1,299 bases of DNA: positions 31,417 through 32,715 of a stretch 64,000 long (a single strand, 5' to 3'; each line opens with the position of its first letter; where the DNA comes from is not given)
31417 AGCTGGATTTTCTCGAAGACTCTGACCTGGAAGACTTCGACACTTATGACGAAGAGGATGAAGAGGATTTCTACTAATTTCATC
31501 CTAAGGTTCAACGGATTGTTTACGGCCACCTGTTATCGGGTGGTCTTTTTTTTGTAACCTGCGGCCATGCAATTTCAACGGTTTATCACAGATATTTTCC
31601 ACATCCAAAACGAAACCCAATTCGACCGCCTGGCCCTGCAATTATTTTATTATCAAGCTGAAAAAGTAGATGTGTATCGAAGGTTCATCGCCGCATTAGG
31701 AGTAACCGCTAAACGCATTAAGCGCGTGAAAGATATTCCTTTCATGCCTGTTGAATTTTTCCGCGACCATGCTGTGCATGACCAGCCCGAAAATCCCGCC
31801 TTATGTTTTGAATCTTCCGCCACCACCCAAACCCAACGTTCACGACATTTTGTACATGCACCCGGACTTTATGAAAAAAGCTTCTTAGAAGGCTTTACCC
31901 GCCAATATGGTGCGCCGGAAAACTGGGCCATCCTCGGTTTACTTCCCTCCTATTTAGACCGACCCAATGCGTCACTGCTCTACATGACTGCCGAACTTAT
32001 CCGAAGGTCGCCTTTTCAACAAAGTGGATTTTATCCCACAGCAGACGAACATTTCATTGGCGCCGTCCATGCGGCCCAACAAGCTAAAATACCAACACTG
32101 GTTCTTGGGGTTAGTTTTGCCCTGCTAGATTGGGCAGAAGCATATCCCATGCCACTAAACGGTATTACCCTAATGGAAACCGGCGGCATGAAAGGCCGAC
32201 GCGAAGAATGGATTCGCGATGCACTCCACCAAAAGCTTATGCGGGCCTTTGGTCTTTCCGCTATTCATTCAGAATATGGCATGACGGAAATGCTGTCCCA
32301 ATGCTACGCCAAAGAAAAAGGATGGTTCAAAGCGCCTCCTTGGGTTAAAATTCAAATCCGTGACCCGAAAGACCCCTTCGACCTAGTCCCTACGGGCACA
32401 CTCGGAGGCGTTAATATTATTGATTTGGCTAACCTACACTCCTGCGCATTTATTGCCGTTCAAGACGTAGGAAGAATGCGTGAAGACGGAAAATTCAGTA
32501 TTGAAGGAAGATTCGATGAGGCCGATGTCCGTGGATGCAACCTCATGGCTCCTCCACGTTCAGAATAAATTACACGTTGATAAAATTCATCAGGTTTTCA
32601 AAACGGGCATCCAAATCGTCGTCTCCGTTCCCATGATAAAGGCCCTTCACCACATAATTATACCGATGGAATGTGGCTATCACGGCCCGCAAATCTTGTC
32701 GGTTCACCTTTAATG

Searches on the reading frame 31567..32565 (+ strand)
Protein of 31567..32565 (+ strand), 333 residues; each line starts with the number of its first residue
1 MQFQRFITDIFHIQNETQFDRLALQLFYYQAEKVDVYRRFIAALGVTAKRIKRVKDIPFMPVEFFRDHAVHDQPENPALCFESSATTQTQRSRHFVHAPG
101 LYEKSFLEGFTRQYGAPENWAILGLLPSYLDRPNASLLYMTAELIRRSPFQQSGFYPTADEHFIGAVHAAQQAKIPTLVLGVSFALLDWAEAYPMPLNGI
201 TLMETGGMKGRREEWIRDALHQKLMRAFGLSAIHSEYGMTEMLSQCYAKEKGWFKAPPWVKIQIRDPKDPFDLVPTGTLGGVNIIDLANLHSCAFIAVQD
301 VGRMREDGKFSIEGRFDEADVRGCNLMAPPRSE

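Call 6: search_protein_families(library=pfam, proteins=[window:31567-32565:+], max_evalue=0.01)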
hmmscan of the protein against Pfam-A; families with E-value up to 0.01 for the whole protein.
window:31567-32565:+ (333 aa): 1 family
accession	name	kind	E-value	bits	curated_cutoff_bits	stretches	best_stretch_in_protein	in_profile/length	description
PF04443.18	LuxE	-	1.6e-08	34.3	24.9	1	200-326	243-384/391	Acyl-protein synthetase, LuxE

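Call 14: find_homologous_proteins(query=window:31567-32565:+, max_evalue=1e-20)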
Query window:31567-32565:+ (333 aa): 8000 proteins with E <= 1e-20 among 8000 candidates; the best 120 are listed.
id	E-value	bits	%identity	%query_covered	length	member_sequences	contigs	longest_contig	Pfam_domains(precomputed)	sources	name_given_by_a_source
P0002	4.7e-228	774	100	100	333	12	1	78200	PF04443.18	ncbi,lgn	-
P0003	5.8e-197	672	85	100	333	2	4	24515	-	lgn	-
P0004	6.3e-197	671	86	100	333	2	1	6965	-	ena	-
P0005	8.2e-155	533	70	98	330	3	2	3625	-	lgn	-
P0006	5.1e-111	389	53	98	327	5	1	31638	-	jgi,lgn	jgi:hypothetical protein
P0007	7.1e-110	385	53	98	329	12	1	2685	PF04443.18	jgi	-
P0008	2.8e-109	383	53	98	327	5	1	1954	-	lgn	-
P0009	1.0e-105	372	52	97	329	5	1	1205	PF04443.18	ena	-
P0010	3.9e-105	370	52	98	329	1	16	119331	PF04443.18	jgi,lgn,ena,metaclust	metaclust:\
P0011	3.4e-104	367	52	97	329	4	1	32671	PF04443.18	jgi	jgi:phenylacetate-coenzyme A ligase PaaK-like adenylate-forming protein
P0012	5.9e-104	366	51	98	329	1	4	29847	PF04443.18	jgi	-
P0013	7.7e-104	365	51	97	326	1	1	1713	PF04443.18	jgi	jgi:phenylacetate-coenzyme A ligase PaaK-like adenylate-forming protein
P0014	7.8e-104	365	52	98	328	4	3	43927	PF04443.18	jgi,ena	-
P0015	1.8e-103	364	51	96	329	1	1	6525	PF04443.18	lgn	-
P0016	2.3e-103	364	51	96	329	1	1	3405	PF04443.18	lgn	-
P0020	6.2e-103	362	50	98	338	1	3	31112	PF04443.18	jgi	jgi:phenylacetate-coenzyme A ligase PaaK-like adenylate-forming protein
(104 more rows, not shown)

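Call 15: find_encoding_contigs(protein=P0003, flank=4000, max_places=4)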
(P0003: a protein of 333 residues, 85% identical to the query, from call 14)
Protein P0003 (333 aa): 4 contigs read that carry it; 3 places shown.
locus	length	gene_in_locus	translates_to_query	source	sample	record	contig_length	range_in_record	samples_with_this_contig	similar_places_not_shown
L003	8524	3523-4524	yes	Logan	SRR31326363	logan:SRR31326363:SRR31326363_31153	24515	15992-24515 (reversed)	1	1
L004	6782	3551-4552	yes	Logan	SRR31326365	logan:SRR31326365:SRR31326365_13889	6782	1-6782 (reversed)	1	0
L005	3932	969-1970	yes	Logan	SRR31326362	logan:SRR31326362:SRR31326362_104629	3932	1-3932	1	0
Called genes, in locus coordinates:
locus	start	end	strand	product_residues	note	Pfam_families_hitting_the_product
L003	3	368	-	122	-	?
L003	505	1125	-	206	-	PF03734:YkuD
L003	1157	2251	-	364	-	PF00512:HisKA, PF02518:HATPase_c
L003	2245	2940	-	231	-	PF00072:Response_reg, PF00486:Trans_reg_C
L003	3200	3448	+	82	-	-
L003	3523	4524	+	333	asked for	-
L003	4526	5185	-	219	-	PF00571:CBS (faint)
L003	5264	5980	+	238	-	PF03740:PdxJ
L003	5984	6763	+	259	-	PF00561:Abhydrolase_1, PF00975:Thioesterase, PF07819:PGAP1 (weak), PF12146:Hydrolase_4, PF12697:Abhydrolase_6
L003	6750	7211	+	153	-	PF13302:Acetyltransf_3 (weak), PF00583:Acetyltransf_1, PF13673:Acetyltransf_10 (weak), PF13508:Acetyltransf_7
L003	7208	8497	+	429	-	PF00696:AA_kinase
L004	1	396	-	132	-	?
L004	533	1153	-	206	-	PF03734:YkuD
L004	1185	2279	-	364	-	PF00512:HisKA, PF02518:HATPase_c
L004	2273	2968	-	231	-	PF00072:Response_reg, PF00486:Trans_reg_C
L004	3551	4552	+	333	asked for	-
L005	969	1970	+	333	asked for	-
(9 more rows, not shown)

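Call 16: find_encoding_contigs(protein=P0004, flank=4000, max_places=3)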
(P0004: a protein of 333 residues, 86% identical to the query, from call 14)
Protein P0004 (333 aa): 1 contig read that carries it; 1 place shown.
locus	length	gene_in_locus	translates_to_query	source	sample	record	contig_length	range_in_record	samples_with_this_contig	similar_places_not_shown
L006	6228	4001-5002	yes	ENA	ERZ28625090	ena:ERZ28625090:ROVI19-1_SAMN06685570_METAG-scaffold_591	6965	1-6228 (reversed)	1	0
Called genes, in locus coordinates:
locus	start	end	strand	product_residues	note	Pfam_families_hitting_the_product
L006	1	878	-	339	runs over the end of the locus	PF02492:cobW, PF07683:CobW_C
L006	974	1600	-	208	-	PF03734:YkuD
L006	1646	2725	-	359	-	PF00512:HisKA, PF02518:HATPase_c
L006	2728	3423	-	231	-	PF00072:Response_reg, PF00486:Trans_reg_C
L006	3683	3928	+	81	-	-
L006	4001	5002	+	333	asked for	-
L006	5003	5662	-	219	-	PF00571:CBS (weak)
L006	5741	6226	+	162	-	?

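Call 17: find_encoding_contigs(protein=P0005, flank=4000, max_places=3)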
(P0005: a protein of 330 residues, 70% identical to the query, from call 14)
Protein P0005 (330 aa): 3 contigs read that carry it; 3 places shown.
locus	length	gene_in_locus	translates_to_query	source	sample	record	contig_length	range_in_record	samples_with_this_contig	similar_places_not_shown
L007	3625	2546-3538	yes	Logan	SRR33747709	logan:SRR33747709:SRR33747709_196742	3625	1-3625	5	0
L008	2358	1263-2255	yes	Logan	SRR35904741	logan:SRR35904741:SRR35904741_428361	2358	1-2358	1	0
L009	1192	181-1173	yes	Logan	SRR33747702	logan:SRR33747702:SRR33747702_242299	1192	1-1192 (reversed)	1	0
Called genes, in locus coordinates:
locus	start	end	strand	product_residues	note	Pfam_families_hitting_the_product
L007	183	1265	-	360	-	PF00512:HisKA, PF02518:HATPase_c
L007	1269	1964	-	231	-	PF00072:Response_reg, PF00486:Trans_reg_C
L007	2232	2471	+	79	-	-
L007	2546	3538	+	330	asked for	-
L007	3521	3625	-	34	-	?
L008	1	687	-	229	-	?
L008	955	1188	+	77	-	-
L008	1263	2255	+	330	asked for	-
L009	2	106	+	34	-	?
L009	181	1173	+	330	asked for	-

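Call 22: find_related_loci(query=A1, collection=genome_contigs, flank=4000)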
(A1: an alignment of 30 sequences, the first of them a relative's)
Query A1 (333 aa) in genome_contigs; peptide patterns used: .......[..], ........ (x = any residue, [..] = any of these).
600 stretches matched a pattern (row limit reached: there are more); 600 encode a relative of the query (tblastn E <= 1e-3); the best 80 are kept; 80 distinct loci.
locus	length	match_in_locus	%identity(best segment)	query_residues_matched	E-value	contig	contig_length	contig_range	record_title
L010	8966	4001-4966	50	7-328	4e-108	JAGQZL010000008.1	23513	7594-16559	MAG: Allomuricauda sp. isolate HKST-UBA90 NODE_8_length_23513_cov_2.952509, whole genome shotgun sequence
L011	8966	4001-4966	48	8-328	2e-105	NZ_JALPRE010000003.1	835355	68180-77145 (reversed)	Aquimarina acroporae strain D1M17 contig3, whole genome shotgun sequence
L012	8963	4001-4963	48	8-328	4e-105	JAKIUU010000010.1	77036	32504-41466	MAG: Flavobacteriaceae bacterium isolate D100SM.bin.25 NODE_135_length_77036_cov_5.922857, whole genome shotgun sequence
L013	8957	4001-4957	49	9-327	3e-105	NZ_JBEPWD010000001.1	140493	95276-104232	MAG: Salegentibacter sp. isolate 01_S196.metabat_sens.013 NODE_1_length_140493_cov_25.521672, whole genome shotgun seque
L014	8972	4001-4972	50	4-327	4e-104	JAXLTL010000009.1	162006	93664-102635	MAG: Bacteroidia bacterium isolate STL-BAC3 C3.123.fa-9, whole genome shotgun sequence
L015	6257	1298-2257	49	9-328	4e-104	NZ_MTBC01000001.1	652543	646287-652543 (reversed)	Croceivirga radicis strain HSG9 contig1, whole genome shotgun sequence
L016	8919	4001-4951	52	10-328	2e-103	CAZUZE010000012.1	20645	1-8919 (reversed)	MAG TPA_asm: uncultured Robiginitalea sp. isolate binchicken_co176_81 genome assembly, contig: NODE_1400_length_20645_co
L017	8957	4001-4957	49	10-328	5e-103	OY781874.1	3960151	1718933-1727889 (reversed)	MAG: uncultured Allomuricauda sp. isolate 4df3e308-65e8-40b7-b592-6afed2a89953 genome assembly, chromosome: 1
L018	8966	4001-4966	46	7-328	6e-103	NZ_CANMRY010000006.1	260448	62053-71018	Uncultured Maribacter sp. isolate 2-618.fasta NODE_6, whole genome shotgun sequence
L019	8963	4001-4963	47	8-328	6e-103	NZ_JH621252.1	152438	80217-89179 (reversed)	Aquimarina agarilytica ZC1 Scaffold7, whole genome shotgun sequence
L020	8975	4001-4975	49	4-327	4e-103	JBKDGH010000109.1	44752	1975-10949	MAG: Flavobacteriales bacterium isolate samp_2115_metabat2_310 samp_2115_1367077, whole genome shotgun sequence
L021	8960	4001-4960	49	9-328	4e-103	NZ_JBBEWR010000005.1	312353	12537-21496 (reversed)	Ascidiimonas aurantiaca strain N5DA8-2C Scaffold4_1, whole genome shotgun sequence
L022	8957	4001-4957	46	10-328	2e-102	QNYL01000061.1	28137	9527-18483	MAG: Flavobacteriia bacterium isolate MAG 22 Ga0226836_10000212, whole genome shotgun sequence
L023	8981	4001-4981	48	1-327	6e-102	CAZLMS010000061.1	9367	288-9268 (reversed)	MAG TPA_asm: uncultured Flavobacteriales bacterium isolate SRP162660_co2_216 genome assembly, contig: NODE_4368_length_9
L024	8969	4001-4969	46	10-332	4e-102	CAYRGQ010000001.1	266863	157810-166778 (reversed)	MAG TPA_asm: uncultured Sphingobacteriaceae bacterium isolate SRP268622_co1_546 genome assembly, contig: NODE_19_length_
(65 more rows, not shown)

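Call 27: find_encoding_contigs(protein=P0134, flank=1500, max_places=10)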
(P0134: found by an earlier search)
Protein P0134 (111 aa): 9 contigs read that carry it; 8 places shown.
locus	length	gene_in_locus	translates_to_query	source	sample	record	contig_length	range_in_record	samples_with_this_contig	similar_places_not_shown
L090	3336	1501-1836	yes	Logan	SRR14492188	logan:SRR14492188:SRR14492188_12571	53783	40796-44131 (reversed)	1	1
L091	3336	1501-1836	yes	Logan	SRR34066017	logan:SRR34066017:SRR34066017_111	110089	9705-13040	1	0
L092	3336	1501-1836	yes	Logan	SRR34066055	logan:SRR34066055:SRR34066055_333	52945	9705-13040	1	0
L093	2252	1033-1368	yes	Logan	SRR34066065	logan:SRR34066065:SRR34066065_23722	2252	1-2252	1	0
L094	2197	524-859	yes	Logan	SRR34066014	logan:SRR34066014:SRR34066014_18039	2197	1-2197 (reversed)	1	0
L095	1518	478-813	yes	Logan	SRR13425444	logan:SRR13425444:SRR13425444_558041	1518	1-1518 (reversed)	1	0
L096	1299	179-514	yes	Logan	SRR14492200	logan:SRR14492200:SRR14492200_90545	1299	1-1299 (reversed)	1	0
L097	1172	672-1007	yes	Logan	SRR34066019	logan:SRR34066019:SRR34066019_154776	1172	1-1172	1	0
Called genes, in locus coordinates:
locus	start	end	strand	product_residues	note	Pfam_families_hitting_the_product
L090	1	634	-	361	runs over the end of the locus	PF00512:HisKA, PF02518:HATPase_c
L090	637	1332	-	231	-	PF00072:Response_reg, PF00486:Trans_reg_C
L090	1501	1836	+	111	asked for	-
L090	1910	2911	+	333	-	PF04443:LuxE (weak)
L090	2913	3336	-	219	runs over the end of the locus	PF00571:CBS (faint)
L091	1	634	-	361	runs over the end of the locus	PF00512:HisKA, PF02518:HATPase_c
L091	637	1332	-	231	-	PF00072:Response_reg, PF00486:Trans_reg_C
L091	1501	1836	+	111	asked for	-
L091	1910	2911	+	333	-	PF04443:LuxE (weak)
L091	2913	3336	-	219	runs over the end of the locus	PF00571:CBS (faint)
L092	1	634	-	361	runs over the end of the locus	PF00512:HisKA, PF02518:HATPase_c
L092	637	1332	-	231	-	PF00072:Response_reg, PF00486:Trans_reg_C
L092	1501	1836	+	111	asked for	-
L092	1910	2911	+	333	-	PF04443:LuxE (weak)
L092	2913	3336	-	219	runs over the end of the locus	PF00571:CBS (faint)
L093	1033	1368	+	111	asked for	-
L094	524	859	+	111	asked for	-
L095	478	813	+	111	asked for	-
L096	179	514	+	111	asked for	-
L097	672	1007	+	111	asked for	-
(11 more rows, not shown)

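Call 30: search_protein_families(library=ncbifam, proteins=[L007:2232-2468:+, window:31567-32565:+], max_evalue=1)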
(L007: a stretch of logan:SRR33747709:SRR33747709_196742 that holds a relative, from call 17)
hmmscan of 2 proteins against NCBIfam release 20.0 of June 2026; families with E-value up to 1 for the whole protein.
L007:2232-2468:+ (79 aa): 1 family
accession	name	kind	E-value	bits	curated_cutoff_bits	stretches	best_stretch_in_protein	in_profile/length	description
NF047873.1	ZrgA_Zn_trans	equivalog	0.27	10.8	185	1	20-76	97-146/213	zinc uptake protein ZrgA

window:31567-32565:+ (333 aa): 4 families
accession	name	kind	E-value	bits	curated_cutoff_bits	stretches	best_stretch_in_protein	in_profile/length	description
NF052244.1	LCFA_lig_LuxE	equivalog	6e-10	38.6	550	2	202-306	225-332/367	long-chain-fatty-acid--protein ligase LuxE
NF041878.1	paak_haloarch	equivalog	0.03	12.9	700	1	16-66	15-67/427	phenylacetate--CoA ligase PaaK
NF053551.1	FlxY_rubin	equivalog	0.16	10.6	520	0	16-63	11-57/424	flexirubin biosynthesis putative acyl-CoA ligase FlxY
TIGR01923.1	menE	equivalog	0.23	10.2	330.15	0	233-255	251-273/442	o-succinylbenzoate--CoA ligase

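Call 31: search_protein_families(library=phrogs, proteins=[L007:2232-2468:+], max_evalue=1)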
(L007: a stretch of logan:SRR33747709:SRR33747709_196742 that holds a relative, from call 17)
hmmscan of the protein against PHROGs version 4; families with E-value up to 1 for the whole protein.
L007:2232-2468:+ (79 aa): 0 families

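Call 32: search_protein_families(library=padloc, proteins=[L007:2232-2468:+], max_evalue=1)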
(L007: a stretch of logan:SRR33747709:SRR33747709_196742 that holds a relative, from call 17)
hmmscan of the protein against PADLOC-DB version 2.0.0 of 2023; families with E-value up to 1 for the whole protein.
L007:2232-2468:+ (79 aa): 0 families

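Call 57: find_encoding_contigs(protein=P0006, flank=3000, max_places=2)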
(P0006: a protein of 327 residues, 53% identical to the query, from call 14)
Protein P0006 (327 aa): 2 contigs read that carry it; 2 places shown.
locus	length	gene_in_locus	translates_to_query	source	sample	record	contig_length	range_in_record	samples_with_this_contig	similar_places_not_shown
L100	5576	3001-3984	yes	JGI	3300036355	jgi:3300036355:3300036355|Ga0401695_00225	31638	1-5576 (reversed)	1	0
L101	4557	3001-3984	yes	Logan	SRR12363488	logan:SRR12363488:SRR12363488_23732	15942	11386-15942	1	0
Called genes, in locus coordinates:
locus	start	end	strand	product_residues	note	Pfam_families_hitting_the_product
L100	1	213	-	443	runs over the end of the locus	PF02812:ELFV_dehydrog_N, PF00208:ELFV_dehydrog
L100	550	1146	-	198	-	PF02518:HATPase_c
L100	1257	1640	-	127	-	-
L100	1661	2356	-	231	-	PF00072:Response_reg, PF00486:Trans_reg_C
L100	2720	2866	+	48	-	-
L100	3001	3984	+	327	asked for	-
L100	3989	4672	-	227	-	-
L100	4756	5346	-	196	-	PF01467:CTP_transf_like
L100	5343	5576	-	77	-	?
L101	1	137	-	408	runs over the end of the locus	PF02812:ELFV_dehydrog_N, PF00208:ELFV_dehydrog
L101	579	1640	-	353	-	PF00512:HisKA, PF02518:HATPase_c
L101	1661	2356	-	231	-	PF00072:Response_reg, PF00486:Trans_reg_C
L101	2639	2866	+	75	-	-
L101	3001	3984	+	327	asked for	-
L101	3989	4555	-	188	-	?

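Call 58: find_encoding_contigs(protein=P0007, flank=3000, max_places=2)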
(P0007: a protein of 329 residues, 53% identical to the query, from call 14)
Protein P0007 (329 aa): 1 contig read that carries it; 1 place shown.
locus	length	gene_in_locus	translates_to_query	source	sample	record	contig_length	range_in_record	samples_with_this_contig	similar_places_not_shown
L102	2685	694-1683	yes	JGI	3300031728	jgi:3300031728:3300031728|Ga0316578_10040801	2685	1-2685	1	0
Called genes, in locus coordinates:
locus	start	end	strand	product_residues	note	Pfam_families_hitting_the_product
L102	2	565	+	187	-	?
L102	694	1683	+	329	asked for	PF04443:LuxE (weak)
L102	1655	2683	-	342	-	?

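Call 62: search_solved_structures(query=window:31567-32565:+, max_evalue=0.01)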
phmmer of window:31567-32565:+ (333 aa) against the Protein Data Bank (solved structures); distinct sequences matched with E-value up to 0.01: 1.
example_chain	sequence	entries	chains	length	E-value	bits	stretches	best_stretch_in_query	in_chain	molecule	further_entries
7xc6_E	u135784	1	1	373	3.6e-05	26.2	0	198-304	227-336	LuxE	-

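Call 84: find_encoding_contigs(protein=P0020, flank=4000, max_places=3)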
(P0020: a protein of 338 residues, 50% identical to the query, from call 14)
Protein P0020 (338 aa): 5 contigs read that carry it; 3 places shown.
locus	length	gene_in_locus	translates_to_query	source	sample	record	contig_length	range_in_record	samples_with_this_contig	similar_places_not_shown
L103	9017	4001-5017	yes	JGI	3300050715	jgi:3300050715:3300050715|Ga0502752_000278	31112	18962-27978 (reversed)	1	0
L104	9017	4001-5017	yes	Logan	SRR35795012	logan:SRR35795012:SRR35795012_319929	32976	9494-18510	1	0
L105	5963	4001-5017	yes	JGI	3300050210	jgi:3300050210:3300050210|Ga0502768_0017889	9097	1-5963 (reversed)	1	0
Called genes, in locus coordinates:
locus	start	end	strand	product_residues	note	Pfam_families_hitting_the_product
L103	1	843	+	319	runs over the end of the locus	-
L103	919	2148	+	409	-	PF00180:Iso_dh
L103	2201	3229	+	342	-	PF25594:GldB_lipo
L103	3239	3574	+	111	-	PF19937:GldC-like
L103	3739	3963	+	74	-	-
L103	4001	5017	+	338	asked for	PF04443:LuxE (faint)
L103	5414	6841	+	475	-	PF00919:UPF0004, PF04055:Radical_SAM, PF01938:TRAM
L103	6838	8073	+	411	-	PF00158:Sigma54_activat, PF14532:Sigma54_activ_2, PF07728:AAA_5 (faint), PF25601:AAA_lid_14, PF02954:HTH_8, PF18024:HTH_50 (weak)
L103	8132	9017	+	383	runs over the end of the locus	PF26696:PTL_trimer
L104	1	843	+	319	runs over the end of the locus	-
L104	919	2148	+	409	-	PF00180:Iso_dh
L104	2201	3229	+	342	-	PF25594:GldB_lipo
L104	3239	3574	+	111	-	PF19937:GldC-like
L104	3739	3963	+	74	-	-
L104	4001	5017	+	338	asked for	PF04443:LuxE (faint)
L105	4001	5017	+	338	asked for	PF04443:LuxE (faint)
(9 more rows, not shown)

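Call 85: find_encoding_contigs(protein=P0008, flank=2000, max_places=2)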
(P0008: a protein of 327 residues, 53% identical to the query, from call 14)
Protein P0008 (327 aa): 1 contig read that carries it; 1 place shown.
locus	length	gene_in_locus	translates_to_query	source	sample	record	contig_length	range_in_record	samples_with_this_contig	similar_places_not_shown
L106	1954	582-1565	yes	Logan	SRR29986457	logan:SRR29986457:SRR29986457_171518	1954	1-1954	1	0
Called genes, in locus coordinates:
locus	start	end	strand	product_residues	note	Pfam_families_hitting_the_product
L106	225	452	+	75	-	-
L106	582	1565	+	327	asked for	-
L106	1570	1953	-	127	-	?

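Call 104: predict_structure(alignment_id=A1)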
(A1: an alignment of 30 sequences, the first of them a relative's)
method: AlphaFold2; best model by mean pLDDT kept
length: 333 residues; sequences in the alignment: 30
mean_pLDDT: 90.3   pTM: 0.88
mean pLDDT of the five models: 90.3, 89.6, 89.5, 88.7, 87.7
residues with pLDDT >= 90: 255; 70-90: 53; 50-70: 18; < 50: 7
segments of 3 or more residues with pLDDT < 50: 329-333
pLDDT, mean of each block of 10 residues (from residue 1): 92 97 98 97 95 95 92 92 71 93 96 97 93 91 98 96 97 97 94 95 84 79 96 93 93 94 88 90 96 94 94 72 49 33
secondary structure, 60 per line:
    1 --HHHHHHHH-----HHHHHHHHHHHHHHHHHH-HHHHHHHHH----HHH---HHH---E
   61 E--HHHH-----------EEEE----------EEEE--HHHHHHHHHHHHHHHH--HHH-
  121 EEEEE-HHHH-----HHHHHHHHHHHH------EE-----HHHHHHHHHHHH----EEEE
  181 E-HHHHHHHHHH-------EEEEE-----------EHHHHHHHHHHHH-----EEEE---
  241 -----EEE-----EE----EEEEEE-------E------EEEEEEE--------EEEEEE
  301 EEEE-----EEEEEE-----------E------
elements in order: H3-10 H16-33 H35-43 H64-67 E79-82 E93-96 H99-114 E121-125 H127-130 H136-147 H161-172 E177-181 H183-192 E200-204 H217-228 E234-237 E246-248 E260-265 E280-286 E295-304 E310-315

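Call 106: fold_search(model_id=the predicted structure, library=pdb)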
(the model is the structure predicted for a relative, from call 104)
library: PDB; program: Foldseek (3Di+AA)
matches with E <= 10: 1132; with E <= 0.001: 503
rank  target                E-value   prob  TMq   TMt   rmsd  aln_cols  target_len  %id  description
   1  4r1m_A                4.9e-11  1.00  0.67  0.53   4.7       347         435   16  Crystal structure of a Putative Acyl-CoA ligase (BT_0428) from Bacteroides thetaiotaomicron VPI-5482 at 2.48 A resolut (released 2014-08-27)
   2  9s45_D                7.0e-11  1.00  0.63  0.54   5.2       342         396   15  ClxA from Clostridium cavendishii in complex with 3-amino,4-hydroxybenzoic acid and its adenylate (released 2026-03-18)
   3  4r1l_A                8.8e-11  1.00  0.65  0.52   4.8       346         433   16  Crystal structure of a Putative Acyl-CoA ligase (BT_0428) from Bacteroides thetaiotaomicron VPI-5482 at 2.42 A resolut (released 2014-08-27)
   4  4r1m_C                9.4e-11  1.00  0.66  0.53   4.6       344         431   16  Crystal structure of a Putative Acyl-CoA ligase (BT_0428) from Bacteroides thetaiotaomicron VPI-5482 at 2.48 A resolut (released 2014-08-27)
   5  2y4o_B                9.4e-11  1.00  0.64  0.51   5.0       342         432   15  Crystal Structure of PaaK2 in complex with phenylacetyl adenylate (released 2011-03-09)
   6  2y27_A                1.0e-10  1.00  0.63  0.51   4.9       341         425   14  crystal structure of PaaK1 in complex with ATP from Burkholderia cenocepacia (released 2011-05-04)
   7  2y4n_A                1.2e-10  1.00  0.64  0.52   5.0       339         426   15  PaaK1 in complex with phenylacetyl adenylate (released 2011-03-01)
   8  4r1l_C                1.4e-10  1.00  0.65  0.52   4.8       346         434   16  Crystal structure of a Putative Acyl-CoA ligase (BT_0428) from Bacteroides thetaiotaomicron VPI-5482 at 2.42 A resolut (released 2014-08-27)
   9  2y4o_A                1.4e-10  1.00  0.64  0.51   5.0       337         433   16  Crystal Structure of PaaK2 in complex with phenylacetyl adenylate (released 2011-03-09)
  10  2y27_B                1.9e-10  1.00  0.62  0.50   5.1       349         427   16  crystal structure of PaaK1 in complex with ATP from Burkholderia cenocepacia (released 2011-05-04)
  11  4r1l_B                2.6e-10  1.00  0.64  0.52   4.8       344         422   14  Crystal structure of a Putative Acyl-CoA ligase (BT_0428) from Bacteroides thetaiotaomicron VPI-5482 at 2.42 A resolut (released 2014-08-27)
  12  4rvn_B                5.0e-10  1.00  0.64  0.52   4.8       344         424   15  Crystal structure of a Putative Acyl-CoA ligase (BT_0428) from Bacteroides thetaiotaomicron VPI-5482 at 2.20 A resolut (released 2015-01-21)
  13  9s45_C                6.4e-10  1.00  0.62  0.53   5.3       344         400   15  ClxA from Clostridium cavendishii in complex with 3-amino,4-hydroxybenzoic acid and its adenylate (released 2026-03-18)
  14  9s3l_A                6.8e-10  1.00  0.62  0.53   5.3       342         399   15  ClxA from Clostridium cavendishii (apo) (released 2025-11-19)
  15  2y4n_B                6.8e-10  1.00  0.61  0.50   5.2       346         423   15  PaaK1 in complex with phenylacetyl adenylate (released 2011-03-01)
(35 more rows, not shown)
